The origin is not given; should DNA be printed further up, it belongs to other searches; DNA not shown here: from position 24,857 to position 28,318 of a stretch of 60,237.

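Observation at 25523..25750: Two octamer arrays in frame inside dnaE2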

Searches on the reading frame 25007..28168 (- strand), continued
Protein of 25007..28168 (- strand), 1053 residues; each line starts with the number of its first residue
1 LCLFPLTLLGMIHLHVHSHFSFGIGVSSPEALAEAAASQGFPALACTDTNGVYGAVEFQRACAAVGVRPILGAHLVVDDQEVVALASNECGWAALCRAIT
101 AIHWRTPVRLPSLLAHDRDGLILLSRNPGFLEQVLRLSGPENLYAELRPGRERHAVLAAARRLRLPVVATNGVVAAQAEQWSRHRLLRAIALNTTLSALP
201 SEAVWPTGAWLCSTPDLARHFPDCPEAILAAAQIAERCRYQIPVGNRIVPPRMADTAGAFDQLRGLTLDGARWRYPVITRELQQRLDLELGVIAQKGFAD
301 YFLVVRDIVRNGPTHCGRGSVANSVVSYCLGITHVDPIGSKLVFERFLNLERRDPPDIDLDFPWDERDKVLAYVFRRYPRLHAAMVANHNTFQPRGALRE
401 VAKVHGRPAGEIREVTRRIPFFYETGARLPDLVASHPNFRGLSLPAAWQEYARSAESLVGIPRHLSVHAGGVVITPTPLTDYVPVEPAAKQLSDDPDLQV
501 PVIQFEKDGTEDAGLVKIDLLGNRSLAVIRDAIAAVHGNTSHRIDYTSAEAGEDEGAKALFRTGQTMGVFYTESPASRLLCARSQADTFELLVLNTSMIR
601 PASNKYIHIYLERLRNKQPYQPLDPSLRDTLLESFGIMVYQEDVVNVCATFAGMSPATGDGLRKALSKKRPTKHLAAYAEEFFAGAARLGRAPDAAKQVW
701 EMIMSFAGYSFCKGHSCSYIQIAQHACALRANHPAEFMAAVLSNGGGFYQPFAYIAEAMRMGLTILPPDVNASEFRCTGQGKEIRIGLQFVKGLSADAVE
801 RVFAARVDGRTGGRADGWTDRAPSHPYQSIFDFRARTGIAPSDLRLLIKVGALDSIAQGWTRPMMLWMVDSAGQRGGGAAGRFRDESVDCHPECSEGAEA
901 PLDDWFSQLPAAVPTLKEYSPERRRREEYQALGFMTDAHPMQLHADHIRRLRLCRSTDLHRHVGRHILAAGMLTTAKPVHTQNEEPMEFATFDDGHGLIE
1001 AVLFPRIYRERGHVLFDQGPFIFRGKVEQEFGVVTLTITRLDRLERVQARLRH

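Call 74: search_solved_structures(query=window:25007-28168:-, max_evalue=1e-20, show_alignments=1)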
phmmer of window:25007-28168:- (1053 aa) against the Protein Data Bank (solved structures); distinct sequences matched with E-value up to 1e-20: 9.
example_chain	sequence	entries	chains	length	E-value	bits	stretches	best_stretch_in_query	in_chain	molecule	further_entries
5fku_A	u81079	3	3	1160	3.7e-101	343.2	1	11-1027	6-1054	DNA POLYMERASE III SUBUNIT ALPHA | DNA POLYMERASE III ALPHA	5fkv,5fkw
4jom_A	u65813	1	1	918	5.1e-98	332.8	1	11-809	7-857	DNA polymerase III subunit alpha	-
2hnh_A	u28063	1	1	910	6.1e-97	329.2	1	11-809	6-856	DNA polymerase III alpha subunit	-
2hqa_A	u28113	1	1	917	6.3e-97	329.2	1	11-809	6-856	DNA polymerase III alpha subunit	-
5m1s_A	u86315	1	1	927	6.6e-97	329.1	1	11-809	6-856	DNA polymerase III subunit alpha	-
3e0d_A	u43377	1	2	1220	3.9e-96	326.6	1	282-1034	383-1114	DNA polymerase III subunit alpha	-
2hpi_A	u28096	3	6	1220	9e-96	325.4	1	282-1034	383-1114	DNA polymerase III alpha subunit | DNA polymerase III subunit alpha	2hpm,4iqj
7pu7_A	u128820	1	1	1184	3.3e-90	307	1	137-1028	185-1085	DNA polymerase III subunit alpha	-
5lew_A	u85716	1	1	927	6.4e-89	302.7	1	137-808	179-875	DNA polymerase III subunit alpha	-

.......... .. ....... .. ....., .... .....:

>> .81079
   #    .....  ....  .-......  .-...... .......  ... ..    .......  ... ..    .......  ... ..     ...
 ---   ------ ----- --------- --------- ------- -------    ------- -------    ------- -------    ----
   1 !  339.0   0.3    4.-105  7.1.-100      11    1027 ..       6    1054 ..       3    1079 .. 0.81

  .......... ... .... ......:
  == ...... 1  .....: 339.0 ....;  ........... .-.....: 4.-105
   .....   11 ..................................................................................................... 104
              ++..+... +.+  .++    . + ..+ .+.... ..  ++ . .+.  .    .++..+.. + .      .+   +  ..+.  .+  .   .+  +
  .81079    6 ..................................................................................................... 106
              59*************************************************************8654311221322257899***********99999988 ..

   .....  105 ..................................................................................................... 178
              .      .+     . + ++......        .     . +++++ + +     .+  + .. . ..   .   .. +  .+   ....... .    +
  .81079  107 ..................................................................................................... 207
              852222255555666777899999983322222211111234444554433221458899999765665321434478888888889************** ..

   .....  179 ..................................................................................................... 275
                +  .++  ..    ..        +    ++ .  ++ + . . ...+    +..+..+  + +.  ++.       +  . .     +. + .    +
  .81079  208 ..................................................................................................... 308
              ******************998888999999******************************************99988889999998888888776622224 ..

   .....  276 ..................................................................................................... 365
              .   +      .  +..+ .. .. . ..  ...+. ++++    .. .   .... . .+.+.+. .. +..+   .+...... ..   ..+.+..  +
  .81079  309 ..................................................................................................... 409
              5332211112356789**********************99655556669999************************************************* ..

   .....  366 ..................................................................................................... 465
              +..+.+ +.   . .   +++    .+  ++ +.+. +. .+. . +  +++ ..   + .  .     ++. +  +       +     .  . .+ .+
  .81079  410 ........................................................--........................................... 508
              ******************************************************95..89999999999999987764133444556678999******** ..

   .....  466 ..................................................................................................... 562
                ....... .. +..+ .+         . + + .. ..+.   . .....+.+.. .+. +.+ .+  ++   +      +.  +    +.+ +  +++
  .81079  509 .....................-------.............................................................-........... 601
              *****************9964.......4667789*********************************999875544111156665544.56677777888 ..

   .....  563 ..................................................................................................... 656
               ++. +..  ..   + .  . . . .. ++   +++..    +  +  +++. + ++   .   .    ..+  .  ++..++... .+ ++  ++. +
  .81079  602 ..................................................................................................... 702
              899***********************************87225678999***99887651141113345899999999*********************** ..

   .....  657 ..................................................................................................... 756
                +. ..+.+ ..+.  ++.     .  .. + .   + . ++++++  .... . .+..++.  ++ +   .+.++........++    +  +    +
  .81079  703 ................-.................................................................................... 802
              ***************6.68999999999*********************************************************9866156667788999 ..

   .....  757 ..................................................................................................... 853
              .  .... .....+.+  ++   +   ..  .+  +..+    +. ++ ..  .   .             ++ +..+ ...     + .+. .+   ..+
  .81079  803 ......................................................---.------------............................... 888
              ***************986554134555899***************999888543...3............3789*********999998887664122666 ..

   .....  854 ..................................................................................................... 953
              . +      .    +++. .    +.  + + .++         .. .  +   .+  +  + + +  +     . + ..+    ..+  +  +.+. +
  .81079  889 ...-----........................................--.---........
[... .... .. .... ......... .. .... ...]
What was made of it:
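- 25007..28168 (-): DnaE2-like PolIII alpha homologue. The ORF is 1053 codons. The called product P0001 is 1043 aa, so its start is about 10 codons in. The catalytic motifs PDIDLDF and KIDLLG align to E. coli alpha, and no tau-binding C-terminal domain is present (call 74).
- On DnaE2 (error-prone PolIII alpha homologue): The protein is 1043-1053 aa. The alignment to E. coli alpha covers residues 6-1054 of 1160 and ends there (call 74).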

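Call 75: predict_structure(alignment_id=A1)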
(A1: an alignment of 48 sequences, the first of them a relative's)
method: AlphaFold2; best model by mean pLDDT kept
length: 1043 residues; sequences in the alignment: 48
mean_pLDDT: 47.0   pTM: 0.32
mean pLDDT of the five models: 47.0, 42.2, 41.1, 38.3, 38.1
residues with pLDDT >= 90: 24; 70-90: 130; 50-70: 260; < 50: 629
segments of 3 or more residues with pLDDT < 50: 6-17, 39-43, 189-202, 229-247, 302-319, 321-360, 369-416, 432-434, 445-519, 537-539, 558-569, 586-595, 613-633, 658-661, 696-790, 798-815, 817-823, 831-1043
pLDDT, mean of each block of 10 residues (from residue 1): 45 42 75 59 58 77 77 82 78 70 84 90 92 84 86 85 54 66 57 35 51 59 56 28 45 70 71 68 59 57 36 43 43 36 33 39 50 32 31 34 32 47 54 52 48 39 35 24 38 25 24 37 56 56 66 58 43 58 47 47 65 45 35 53 59 53 65 77 70 50 32 33 34 29 40 40 38 37 38 50 34 42 53 30 23 26 26 25 26 36 31 37 28 28 27 27 22 29 31 32 25 22 26 35 36
secondary structure, 60 per line:
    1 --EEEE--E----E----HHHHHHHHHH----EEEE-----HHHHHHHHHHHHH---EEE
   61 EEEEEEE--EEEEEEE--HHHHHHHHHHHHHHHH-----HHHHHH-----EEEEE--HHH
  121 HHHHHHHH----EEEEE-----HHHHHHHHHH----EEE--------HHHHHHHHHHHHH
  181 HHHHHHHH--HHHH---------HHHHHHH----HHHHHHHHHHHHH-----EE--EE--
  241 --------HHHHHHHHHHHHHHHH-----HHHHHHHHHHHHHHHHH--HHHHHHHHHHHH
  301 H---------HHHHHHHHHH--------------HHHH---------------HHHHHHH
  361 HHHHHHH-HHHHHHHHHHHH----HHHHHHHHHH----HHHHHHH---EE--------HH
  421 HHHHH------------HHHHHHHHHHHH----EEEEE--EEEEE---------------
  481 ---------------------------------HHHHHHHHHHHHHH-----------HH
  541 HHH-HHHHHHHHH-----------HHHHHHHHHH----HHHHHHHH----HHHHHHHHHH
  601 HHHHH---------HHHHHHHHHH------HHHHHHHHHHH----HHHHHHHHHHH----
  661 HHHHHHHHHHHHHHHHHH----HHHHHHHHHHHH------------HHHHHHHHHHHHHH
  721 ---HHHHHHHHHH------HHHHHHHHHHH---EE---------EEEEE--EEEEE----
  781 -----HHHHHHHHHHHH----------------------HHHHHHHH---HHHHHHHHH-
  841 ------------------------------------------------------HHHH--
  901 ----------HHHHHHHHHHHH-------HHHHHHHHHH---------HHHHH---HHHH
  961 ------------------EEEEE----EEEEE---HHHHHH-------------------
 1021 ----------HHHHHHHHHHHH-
elements in order (helices of 4 or more, strands of 3 or more residues): E3-6 H19-28 E33-36 H42-54 E58-67 E70-76 H79-94 H100-105 E111-115 H118-128 E133-137 H143-152 E157-159 H168-188 H191-194 H204-210 H215-227 H249-264 H270-286 H289-301 H311-320 H335-338 H354-367 H369-380 H385-394 H399-405 H419-425 H438-449 E454-458 E461-465 H514-527 H539-543 H545-553 H565-574 H579-586 H591-605 H615-624 H631-641 H646-656 H661-678 H683-694 H707-720 H724-733 H740-750 E765-769 E772-776 H786-797 H820-827 H831-839 H895-898 H911-922 H930-939 H949-953 H957-960 E979-983 E988-992 H996-1001 H1031-1042
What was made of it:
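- Loop tolerance is inferred from alignments only, because the structure model was unusable (call 75).
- Tried and rejected: AlphaFold2 on the 48-sequence alignment gave mean pLDDT 47 and pTM 0.32 (call 75).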

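Call 76: find_encoding_contigs(protein=P0032, flank=7000, max_places=1)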
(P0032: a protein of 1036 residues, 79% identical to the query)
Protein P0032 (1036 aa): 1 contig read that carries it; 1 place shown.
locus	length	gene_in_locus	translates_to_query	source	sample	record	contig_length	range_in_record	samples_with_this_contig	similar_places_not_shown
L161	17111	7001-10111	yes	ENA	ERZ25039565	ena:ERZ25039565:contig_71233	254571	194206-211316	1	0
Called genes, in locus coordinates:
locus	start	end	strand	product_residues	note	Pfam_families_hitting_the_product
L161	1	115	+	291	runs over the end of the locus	PF12146:Hydrolase_4, PF00561:Abhydrolase_1, PF12697:Abhydrolase_6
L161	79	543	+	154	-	PF06170:DUF983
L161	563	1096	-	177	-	PF12867:DinB_2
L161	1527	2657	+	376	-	PF04055:Radical_SAM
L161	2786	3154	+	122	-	PF00903:Glyoxalase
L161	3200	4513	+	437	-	PF00817:IMS, PF11799:IMS_C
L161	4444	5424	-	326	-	PF08240:ADH_N, PF00107:ADH_zinc_N, PF13602:ADH_zinc_N_2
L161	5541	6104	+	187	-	PF03352:Adenine_glyco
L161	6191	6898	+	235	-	PF00561:Abhydrolase_1, PF12146:Hydrolase_4, PF12697:Abhydrolase_6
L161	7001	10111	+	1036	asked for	PF02811:PHP, PF07733:DNA_pol3_alpha, PF17657:DNA_pol3_finger, PF14579:HHH_6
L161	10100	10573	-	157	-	PF03168:LEA_2 (weak)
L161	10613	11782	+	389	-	PF07995:GSDH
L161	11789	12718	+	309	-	PF01904:DUF72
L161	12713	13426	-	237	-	-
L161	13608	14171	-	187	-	PF04199:Cyclase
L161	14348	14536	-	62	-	PF02401:LYTB (weak)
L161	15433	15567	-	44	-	-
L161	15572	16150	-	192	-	-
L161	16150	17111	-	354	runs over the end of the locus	PF18939:DUF5686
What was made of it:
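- Tried and rejected: It was rejected after gene calls of L161 showed a Zn-ADH gene on the opposite strand there (call 76).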

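Call 90: search_protein_representatives(protein=P0001)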
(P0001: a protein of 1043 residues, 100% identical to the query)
Query: 1043 residues. Proteins with E-value up to 0.001 (for the whole library): 37467; up to 1e-10: 21415; up to 1e-30: 9446. The best 150 are listed.
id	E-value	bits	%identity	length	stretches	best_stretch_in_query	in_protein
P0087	0.0e+00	1843.6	80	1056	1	1-1043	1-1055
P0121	0.0e+00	1094.6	69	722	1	317-1040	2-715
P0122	6.1e-247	839.1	47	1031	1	2-1033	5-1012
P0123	2.7e-230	784.0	46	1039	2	13-860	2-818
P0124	2.3e-221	754.4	41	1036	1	1-1033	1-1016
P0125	1.9e-219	748.1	44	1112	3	488-1037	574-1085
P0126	1.3e-217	742.0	46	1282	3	103-873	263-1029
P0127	1.3e-211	722.1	43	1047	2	192-1038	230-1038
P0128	1.6e-210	718.6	41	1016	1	1-1038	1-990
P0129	1.1e-208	712.5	46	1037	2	114-1035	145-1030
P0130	1.7e-207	708.5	42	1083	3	107-868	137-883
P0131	1.3e-206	705.6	52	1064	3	235-764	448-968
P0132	1.5e-206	705.4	45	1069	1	2-1032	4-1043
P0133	3.0e-205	701.1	41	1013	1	1-1031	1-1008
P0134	6.4e-204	696.7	42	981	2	8-860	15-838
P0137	4.6e-200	683.9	47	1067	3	167-941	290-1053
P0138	5.9e-195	667.0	41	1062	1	2-1034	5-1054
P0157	2.0e-179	615.6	39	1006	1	2-1031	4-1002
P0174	8.4e-172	590.4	39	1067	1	5-1036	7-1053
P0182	5.8e-169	580.9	41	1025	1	2-1034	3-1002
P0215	2.7e-157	542.3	39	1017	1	2-1024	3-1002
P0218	7.8e-157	540.8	41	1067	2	242-1039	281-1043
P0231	1.0e-152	527.2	36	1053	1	2-1027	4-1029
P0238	1.6e-150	519.9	38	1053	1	8-1030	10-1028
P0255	7.5e-146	504.4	36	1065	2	201-1031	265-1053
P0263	3.5e-142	492.3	38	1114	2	444-1019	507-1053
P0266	1.5e-141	490.2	38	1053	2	47-1038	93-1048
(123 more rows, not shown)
